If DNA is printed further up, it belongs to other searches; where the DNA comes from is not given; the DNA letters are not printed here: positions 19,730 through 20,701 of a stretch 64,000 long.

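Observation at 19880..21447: AbiGi-like protein paired with an unknown membrane-anchored protein: candidate non-canonical two-gene defence module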

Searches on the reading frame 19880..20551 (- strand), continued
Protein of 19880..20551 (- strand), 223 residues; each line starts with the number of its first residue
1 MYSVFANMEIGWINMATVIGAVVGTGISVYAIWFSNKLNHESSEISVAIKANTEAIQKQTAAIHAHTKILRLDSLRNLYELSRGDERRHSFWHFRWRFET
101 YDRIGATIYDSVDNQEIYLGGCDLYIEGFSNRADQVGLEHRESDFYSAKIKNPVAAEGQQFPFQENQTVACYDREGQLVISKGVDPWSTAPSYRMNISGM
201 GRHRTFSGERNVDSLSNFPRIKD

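Call 71: search_protein_families(library=pfam, proteins=[P0123, P0124, P0125, P0126, P0127, P0128, P0129, P0131, P0133, P0118], max_evalue=0.01)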
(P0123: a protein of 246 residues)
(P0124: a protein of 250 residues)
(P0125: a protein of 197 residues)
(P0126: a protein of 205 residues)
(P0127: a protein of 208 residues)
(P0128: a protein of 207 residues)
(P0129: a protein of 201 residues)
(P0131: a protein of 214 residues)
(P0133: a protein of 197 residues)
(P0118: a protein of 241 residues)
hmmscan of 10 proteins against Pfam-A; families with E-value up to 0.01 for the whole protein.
P0123 (246 aa): 0 families

P0124 (250 aa): 2 families
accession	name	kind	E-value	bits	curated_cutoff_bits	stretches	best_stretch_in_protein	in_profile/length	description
PF09402.16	MSC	-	0.00078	19.4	29.7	1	12-78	223-292/337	Man1-Src1p-C-terminal domain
PF13273.12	DUF4064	-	0.0075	16.9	32.1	0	10-59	7-54/102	Protein of unknown function (DUF4064)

P0125 (197 aa): 1 family
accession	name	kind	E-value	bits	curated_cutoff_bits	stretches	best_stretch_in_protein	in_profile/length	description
PF18167.6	Sa_NUDIX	-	0.00014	22.3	25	1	14-128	32-145/199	SMODS-associated NUDIX domain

P0126 (205 aa): 0 families

P0127 (208 aa): 0 families

P0128 (207 aa): 0 families

P0129 (201 aa): 0 families

P0131 (214 aa): 0 families

P0133 (197 aa): 0 families

P0118 (241 aa): 0 families
